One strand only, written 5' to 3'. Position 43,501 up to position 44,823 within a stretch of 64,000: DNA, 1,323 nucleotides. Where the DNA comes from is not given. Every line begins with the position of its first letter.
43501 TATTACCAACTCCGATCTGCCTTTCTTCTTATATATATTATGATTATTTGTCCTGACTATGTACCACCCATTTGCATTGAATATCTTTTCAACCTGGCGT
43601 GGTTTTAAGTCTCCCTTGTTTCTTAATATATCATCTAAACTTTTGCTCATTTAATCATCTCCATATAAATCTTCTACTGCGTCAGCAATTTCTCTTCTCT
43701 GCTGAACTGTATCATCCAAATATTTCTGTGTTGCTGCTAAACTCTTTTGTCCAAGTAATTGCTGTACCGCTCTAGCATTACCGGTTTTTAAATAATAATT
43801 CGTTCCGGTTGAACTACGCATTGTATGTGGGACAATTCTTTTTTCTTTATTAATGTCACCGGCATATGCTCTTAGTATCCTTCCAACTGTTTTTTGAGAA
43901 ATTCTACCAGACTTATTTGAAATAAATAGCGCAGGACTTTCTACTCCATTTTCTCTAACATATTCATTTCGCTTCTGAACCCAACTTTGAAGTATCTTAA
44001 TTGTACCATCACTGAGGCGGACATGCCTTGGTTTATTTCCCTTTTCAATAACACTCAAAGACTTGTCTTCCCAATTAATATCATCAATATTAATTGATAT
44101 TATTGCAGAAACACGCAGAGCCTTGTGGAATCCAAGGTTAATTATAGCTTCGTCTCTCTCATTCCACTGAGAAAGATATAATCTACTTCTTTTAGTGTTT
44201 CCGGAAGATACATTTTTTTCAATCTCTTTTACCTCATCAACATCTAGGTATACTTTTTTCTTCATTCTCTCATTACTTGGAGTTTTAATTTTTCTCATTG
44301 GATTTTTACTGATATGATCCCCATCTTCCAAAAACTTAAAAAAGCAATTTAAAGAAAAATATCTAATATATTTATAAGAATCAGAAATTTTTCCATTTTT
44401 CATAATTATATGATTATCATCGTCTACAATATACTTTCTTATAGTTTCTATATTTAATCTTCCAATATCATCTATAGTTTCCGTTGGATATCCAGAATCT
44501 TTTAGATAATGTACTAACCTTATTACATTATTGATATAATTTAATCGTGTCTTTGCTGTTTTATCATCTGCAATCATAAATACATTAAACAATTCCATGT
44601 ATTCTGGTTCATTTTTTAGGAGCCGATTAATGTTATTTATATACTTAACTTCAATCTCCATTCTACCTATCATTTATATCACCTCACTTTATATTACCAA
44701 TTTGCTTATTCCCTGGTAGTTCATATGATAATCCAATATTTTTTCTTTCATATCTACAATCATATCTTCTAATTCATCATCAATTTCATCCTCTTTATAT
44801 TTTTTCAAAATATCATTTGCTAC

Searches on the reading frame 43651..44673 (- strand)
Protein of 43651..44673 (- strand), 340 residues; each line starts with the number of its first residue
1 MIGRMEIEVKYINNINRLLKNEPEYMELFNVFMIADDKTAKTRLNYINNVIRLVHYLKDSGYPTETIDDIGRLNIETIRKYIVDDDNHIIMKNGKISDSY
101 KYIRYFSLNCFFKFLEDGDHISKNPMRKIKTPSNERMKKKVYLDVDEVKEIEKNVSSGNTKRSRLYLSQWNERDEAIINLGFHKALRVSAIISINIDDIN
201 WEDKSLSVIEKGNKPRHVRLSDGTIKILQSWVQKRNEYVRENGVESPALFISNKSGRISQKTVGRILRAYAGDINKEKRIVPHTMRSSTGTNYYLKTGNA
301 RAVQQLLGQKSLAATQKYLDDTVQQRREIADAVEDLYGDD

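Call 39: search_protein_families(library=phrogs, proteins=[window:43651-44673:-], max_evalue=0.001)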
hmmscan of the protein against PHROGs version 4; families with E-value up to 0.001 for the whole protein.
window:43651-44673:- (340 aa): 3 families
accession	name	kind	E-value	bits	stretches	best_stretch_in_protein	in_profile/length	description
phrog_216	-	integration and excision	6.8e-33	115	1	106-334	20-237/301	integrase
phrog_1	-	integration and excision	8.8e-31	108.8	1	37-338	181-452/611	integrase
phrog_7269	-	integration and excision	9.4e-06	26.5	1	257-319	7-67/89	integrase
